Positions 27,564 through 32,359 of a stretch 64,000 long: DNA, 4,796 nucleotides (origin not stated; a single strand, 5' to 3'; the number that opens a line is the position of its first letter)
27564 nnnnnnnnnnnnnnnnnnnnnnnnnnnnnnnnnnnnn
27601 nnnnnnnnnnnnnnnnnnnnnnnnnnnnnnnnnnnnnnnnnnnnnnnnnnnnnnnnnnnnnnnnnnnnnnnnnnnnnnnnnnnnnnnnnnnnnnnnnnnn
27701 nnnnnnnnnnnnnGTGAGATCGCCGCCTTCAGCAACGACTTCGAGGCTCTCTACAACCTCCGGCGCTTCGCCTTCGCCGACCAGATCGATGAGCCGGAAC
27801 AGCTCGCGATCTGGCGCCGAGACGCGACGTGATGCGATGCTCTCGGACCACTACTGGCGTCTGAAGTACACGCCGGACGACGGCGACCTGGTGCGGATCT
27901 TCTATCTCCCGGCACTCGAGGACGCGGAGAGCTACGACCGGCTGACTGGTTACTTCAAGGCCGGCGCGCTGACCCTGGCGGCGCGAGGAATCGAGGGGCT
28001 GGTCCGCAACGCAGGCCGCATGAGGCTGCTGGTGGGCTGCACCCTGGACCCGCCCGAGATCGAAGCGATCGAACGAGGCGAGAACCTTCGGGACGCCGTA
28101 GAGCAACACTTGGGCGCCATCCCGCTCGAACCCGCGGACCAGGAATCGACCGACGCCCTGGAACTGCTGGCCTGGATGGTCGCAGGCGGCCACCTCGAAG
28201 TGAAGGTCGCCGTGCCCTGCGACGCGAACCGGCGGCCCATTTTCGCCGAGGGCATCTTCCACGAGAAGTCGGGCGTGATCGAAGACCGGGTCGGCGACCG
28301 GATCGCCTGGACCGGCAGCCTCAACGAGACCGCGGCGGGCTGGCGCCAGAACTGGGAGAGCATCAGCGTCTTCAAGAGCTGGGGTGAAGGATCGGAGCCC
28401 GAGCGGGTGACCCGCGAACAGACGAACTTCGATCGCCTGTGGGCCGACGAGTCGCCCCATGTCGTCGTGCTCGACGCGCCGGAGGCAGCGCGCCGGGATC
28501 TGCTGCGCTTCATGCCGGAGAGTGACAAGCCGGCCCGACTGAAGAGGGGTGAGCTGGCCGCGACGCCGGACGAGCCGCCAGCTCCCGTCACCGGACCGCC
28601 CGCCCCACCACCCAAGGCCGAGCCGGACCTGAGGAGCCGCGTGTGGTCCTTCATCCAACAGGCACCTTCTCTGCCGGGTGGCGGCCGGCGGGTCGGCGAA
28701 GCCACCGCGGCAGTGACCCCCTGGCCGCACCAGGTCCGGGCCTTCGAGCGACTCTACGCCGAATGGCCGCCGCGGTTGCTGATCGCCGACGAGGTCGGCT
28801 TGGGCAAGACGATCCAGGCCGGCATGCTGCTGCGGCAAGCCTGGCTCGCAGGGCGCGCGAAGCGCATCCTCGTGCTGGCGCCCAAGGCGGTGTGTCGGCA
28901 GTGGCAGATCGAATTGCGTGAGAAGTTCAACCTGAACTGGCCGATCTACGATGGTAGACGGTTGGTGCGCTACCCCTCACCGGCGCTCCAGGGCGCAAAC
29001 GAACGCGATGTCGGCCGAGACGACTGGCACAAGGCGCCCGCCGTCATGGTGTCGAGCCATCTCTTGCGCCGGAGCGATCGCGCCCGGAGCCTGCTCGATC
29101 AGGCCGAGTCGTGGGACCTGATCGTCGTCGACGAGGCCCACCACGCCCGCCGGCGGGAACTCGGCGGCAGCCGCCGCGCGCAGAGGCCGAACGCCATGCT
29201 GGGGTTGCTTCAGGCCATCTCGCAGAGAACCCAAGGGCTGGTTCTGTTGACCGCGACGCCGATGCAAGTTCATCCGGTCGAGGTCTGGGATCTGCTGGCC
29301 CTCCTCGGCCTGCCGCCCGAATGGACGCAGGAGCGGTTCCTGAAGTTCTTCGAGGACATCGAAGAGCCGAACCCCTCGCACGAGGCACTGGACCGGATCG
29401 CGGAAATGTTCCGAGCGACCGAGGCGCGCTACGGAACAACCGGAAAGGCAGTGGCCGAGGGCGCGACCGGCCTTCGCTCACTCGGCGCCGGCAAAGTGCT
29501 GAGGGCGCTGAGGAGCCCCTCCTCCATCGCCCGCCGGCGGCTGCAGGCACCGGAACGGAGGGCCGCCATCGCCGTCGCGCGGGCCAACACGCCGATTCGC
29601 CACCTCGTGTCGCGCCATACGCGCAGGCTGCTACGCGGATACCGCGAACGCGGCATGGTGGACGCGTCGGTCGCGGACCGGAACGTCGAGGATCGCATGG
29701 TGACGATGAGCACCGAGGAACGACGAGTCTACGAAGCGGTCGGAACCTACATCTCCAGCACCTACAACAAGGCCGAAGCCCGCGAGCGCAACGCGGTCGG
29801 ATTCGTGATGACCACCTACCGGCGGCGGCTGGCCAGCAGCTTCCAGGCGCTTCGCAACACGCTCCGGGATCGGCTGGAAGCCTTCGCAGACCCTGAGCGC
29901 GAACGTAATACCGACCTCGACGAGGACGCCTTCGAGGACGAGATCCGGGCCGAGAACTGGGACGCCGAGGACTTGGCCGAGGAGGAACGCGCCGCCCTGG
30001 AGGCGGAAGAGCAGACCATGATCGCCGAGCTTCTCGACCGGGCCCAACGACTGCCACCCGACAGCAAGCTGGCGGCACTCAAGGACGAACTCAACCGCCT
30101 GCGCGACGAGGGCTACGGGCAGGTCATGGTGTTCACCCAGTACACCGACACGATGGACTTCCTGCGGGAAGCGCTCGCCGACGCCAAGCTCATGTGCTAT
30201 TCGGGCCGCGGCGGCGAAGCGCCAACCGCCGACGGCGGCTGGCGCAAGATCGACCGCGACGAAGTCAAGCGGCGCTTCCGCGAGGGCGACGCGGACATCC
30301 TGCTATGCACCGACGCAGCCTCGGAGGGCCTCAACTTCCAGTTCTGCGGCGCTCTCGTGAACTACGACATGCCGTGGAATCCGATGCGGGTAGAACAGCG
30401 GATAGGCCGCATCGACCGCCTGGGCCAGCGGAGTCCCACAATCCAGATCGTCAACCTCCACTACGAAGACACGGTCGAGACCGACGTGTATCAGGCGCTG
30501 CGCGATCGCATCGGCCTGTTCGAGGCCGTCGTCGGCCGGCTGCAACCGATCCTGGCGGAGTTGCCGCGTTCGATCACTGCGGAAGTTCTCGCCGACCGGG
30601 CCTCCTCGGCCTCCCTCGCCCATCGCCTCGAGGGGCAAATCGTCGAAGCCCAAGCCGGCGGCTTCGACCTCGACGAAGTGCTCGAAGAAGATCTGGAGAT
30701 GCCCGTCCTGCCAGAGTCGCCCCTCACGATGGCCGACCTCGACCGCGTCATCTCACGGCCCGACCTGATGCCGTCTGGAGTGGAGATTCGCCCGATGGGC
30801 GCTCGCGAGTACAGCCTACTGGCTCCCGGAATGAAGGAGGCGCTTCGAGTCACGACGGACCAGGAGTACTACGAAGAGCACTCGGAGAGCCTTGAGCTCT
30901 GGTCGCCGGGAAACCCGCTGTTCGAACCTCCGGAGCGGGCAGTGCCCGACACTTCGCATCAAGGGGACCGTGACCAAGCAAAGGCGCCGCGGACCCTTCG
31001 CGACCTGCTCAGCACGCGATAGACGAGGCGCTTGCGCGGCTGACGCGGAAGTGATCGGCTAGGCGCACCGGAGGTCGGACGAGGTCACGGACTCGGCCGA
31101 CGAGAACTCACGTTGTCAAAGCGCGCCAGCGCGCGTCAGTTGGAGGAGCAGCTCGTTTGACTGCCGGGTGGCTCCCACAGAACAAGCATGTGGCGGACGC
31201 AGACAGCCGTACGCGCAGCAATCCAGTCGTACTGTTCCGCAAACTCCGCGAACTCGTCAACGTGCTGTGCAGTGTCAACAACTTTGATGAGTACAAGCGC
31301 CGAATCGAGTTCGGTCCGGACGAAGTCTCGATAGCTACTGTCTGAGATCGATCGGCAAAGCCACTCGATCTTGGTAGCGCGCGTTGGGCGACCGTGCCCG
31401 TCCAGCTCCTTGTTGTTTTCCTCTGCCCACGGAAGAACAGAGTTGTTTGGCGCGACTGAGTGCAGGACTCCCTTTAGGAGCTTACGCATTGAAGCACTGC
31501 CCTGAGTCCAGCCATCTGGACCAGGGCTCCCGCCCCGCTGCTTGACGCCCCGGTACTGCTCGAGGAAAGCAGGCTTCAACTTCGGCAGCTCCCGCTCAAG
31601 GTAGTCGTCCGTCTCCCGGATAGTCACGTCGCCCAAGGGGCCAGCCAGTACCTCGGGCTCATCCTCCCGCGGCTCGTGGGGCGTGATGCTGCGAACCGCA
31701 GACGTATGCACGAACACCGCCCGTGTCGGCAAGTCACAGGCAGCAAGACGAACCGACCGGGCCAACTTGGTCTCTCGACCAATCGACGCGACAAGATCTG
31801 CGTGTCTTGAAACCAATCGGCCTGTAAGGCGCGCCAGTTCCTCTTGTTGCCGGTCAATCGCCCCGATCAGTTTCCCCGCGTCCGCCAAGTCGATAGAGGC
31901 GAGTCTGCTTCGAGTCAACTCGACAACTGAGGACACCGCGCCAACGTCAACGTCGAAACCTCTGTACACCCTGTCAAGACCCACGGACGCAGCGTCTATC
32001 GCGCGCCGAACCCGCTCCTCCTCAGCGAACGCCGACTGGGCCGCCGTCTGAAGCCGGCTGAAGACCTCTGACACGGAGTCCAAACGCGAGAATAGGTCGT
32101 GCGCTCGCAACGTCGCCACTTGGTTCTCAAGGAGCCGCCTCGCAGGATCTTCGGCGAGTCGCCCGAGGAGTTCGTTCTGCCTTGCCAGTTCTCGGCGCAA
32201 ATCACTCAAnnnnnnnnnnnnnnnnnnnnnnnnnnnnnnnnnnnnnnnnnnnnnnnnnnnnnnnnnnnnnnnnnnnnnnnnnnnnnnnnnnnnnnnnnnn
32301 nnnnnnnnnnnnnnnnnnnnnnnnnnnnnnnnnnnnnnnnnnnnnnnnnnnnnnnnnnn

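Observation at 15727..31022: Ten-gene, translationally coupled defence super-operon in which an RM-like DUF499/DUF1156/PLD-SNF2 module is split by two other defence modules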

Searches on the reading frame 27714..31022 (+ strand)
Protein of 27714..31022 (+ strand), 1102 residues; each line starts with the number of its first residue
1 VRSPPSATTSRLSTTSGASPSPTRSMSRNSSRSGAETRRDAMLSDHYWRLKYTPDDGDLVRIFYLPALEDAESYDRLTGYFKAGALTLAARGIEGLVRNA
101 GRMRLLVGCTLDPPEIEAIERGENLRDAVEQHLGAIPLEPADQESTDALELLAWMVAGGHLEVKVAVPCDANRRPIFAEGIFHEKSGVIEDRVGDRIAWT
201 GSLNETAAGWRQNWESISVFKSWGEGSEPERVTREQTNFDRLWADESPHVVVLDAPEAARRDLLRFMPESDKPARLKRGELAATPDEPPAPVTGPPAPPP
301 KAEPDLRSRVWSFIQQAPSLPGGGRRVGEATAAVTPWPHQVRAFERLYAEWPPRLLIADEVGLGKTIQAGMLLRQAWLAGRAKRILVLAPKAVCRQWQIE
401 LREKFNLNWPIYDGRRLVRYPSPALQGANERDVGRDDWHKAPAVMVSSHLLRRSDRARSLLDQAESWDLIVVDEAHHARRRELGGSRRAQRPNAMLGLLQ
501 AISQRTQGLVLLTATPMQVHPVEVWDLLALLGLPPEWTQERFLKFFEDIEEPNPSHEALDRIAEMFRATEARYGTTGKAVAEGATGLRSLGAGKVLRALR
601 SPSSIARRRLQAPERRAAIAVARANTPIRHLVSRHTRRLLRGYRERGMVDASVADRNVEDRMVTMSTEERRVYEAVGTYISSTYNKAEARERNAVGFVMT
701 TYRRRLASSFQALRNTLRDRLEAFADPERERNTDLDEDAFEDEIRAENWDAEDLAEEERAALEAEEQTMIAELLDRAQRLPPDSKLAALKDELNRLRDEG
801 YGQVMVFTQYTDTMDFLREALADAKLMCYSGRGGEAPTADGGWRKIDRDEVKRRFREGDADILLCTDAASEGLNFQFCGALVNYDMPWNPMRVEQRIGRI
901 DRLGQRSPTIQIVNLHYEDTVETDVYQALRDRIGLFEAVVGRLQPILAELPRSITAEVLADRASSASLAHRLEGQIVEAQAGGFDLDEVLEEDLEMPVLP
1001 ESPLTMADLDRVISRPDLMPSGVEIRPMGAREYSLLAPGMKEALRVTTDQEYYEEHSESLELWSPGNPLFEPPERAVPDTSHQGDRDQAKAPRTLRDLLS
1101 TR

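Call 3: search_protein_families(library=pfam, proteins=[window:27714-31022:+], max_evalue=0.01)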
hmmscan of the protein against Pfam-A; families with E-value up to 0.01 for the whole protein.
window:27714-31022:+ (1102 aa): 5 families
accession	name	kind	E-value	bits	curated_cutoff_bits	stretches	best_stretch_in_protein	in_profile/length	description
PF00271.37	Helicase_C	-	5.8e-21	75.2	23.5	1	785-904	2-110/110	Helicase conserved C-terminal domain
PF00176.29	SNF2-rel_dom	-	8e-19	68.3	24.9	1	354-687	19-261/290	SNF2-related domain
PF04851.21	ResIII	-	1e-09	38.9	22.5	1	336-516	4-162/164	Type III restriction enzyme, res subunit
PF13091.12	PLDc_2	-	1.4e-06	28.6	27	1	175-243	78-132/132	PLD-like domain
PF00270.35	DEAD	-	5.8e-06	26.6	26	1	338-517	2-161/167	DEAD/DEAH box helicase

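Call 4: search_protein_families(library=padloc, proteins=[window:27714-31022:+], max_evalue=0.01)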
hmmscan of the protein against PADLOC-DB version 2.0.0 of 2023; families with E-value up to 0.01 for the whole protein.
window:27714-31022:+ (1102 aa): 45 families (the best 25 are shown)
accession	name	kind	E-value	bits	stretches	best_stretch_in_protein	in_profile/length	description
PDLC02500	BrxHI|BrxHII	-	2.4e-78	262.7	2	668-933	342-602/933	BrxHI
PDLC02193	PLD_Helicase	-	1.6e-73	246.3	3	627-934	528-828/905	-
PDLC02621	DrmD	-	6.3e-73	244.5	2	650-950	350-667/1040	DrmD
PDLC02707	PbeA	-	3e-72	242.2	1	43-484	2-396/672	PbeA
PDLC02623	DrmD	-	1.2e-64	216.6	1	337-954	103-674/1040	DrmD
PDLC02704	PbeA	-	1.6e-63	213.3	1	49-481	7-398/682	PbeA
PDLC02504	BrxHI|BrxHII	-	1.4e-62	209.9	2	653-944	327-621/971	BrxHII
PDLC00659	HmaA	-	2.7e-62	209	3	801-949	512-656/1176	SNF2 helicase / DEAD-box helicase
PDLC02619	DrmD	-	1e-59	200.6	3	855-942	486-572/872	DrmD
PDLC02572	DrmA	-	4.3e-47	158.7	2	652-949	349-673/1043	DrmA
PDLC02843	DpdE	-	1.4e-46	157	1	331-963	154-731/1091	DpdE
PDLC02703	PbeA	-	4.1e-46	155.8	1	49-277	7-233/626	PbeA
PDLC02620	DrmD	-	1.8e-45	153.3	3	803-933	486-606/1060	DrmD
PDLC02840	DpdE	-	5e-41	138.9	3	764-977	521-733/1091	DpdE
PDLC02633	DrmD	-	3.2e-40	135.9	2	637-916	340-641/839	DrmD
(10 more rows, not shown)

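Call 58: search_protein_families(library=ncbifam, proteins=[window:27837-31022:+], max_evalue=0.001)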
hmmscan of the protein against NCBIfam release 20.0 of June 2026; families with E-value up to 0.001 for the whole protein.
window:27837-31022:+ (1061 aa): 21 families
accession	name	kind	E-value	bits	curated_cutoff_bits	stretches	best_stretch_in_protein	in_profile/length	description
NF042964.1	phospholipD_antiphage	equivalog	9.3e-115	384.9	1100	2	310-906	248-833/895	phospholipase D-like domain-containing anti-phage protein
NF038317.1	DISARM_DrmD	equivalog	2.1e-89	301.1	610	2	596-921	322-669/1021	DISARM system SNF2-like helicase DrmD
NF041062.1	DpdE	equivalog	5.1e-62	210.1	500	1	291-937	150-719/1048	protein DpdE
NF003426.0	PRK04914.1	equivalog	2.8e-60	204.6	576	1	292-915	151-643/959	RNA polymerase-associated protein RapA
NF038318.1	DISARM_DrmD_b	equivalog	7.8e-60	202.9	950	3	814-901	483-569/868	DISARM system SNF2-like helicase DrmD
NF058637.1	helic_SCO1167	equivalog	3.5e-24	84.9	1200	2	743-911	763-922/932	SCO1167/SCO6262 family helicase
NF053675.1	pilus_reg_Snf2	equivalog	1.5e-15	56.4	1100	1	743-884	861-993/1029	pilus expression-regulating Snf2 family helicase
NF010337.0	PRK13766.1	equivalog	3.9e-14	51.7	610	1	744-885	349-487/781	Hef nuclease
NF008394.0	PRK11192.1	equivalog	2.9e-10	39.6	507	1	754-879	241-358/441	ATP-dependent RNA helicase SrmB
NF053631.1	RNA_helic_CshA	equivalog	8.5e-10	38.1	646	1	790-878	259-347/434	degradosome RNA helicase CshA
NF053711.1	RNA_heli_RhlE1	exception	2.1e-09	36.6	750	1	752-873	236-349/434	RNA helicase RhlE1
NF008744.0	PRK11776.1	equivalog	3.9e-08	32.3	524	1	794-875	268-349/460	ATP-dependent RNA helicase DbpA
NF041790.1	anti-phage_ZorD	equivalog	6.4e-07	27.7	1500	0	744-865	906-1027/1035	type I Zorya anti-phage system protein ZorD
NF003390.0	PRK04537.1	equivalog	7e-07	28.7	732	1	805-918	294-402/572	ATP-dependent RNA helicase RhlB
NF002340.1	PRK01297.1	equivalog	1e-06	27.8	564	1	752-871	241-352/372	ATP-dependent RNA helicase RhlB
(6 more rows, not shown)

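Call 73: search_solved_structures(query=window:27837-31019:+, max_evalue=1e-10)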
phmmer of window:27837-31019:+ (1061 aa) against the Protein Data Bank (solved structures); distinct sequences matched with E-value up to 1e-10: 28.
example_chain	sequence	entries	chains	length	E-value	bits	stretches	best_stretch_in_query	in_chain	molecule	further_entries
8so8_A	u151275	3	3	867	1.1e-41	146.1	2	274-522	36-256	RNA polymerase-associated protein RapA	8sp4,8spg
6bog_A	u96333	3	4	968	1.6e-41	145.6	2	274-522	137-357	RNA polymerase-associated protein RapA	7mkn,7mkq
7m8e_F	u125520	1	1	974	1.6e-41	145.6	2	274-522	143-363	RNA polymerase-associated protein RapA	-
4s20_K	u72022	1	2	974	2.3e-41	145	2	274-510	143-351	RNA polymerase-associated protein RapA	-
8t0l_F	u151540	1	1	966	6.6e-41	143.5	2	267-521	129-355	RNA polymerase-associated protein RapA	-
7ux9_P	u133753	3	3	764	7.2e-15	57.3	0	762-951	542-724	ATP-dependent DNA helicase DDM1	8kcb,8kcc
8wh5_K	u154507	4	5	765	7.2e-15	57.3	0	762-951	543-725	ATP-dependent DNA helicase DDM1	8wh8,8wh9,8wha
8j90_K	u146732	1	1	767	7.2e-15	57.3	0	762-951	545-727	ATP-dependent DNA helicase DDM1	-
8skz_A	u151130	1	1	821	1.2e-14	56.6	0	762-951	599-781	ATP-dependent DNA helicase DDM1,Lymphoid-specific helicase chimera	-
6gej_M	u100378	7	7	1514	2.3e-13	52.4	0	315-494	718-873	Helicase SWR1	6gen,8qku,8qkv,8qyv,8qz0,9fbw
9b1d_A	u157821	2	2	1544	2.4e-13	52.3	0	315-494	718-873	Helicase SWR1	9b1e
3mwy_W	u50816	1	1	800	2.8e-12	48.7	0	741-899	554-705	Chromo domain-containing protein 1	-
9n6h_K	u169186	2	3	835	3.2e-12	48.6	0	741-899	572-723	Chromo domain-containing protein 1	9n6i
6vz4_K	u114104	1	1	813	4e-12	48.2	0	752-892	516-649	Nuclear protein STH1/NPS1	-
6vzg_K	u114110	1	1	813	4.1e-12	48.2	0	752-892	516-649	Nuclear protein STH1/NPS1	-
6jyl_K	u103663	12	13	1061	4.5e-11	44.7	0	743-901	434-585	ISWI chromatin-remodeling complex ATPase ISW1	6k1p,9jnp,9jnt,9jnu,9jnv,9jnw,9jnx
6iro_L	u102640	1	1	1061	4.6e-11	44.7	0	743-901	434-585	ISWI chromatin-remodeling complex ATPase ISW1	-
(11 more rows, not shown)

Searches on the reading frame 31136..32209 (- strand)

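Call 8: search_protein_families(library=pfam, proteins=[window:31136-32209:-], max_evalue=0.01)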
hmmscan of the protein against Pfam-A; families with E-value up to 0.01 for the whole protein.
window:31136-32209:- (357 aa): 1 family
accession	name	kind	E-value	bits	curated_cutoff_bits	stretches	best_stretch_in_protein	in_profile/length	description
PF18165.6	pP_pnuc_1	-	5.1e-08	33.1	26.3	1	219-333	13-125/133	Predicted pPIWI-associating nuclease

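Call 59: search_protein_families(library=padloc, proteins=[window:31136-32209:-], max_evalue=0.001)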
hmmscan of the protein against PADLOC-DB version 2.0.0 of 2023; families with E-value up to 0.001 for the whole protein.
window:31136-32209:- (357 aa): 1 family
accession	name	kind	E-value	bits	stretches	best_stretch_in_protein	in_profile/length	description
PDLC02413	Aga_Nuclease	-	0.00075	16.8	0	237-287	35-83/267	-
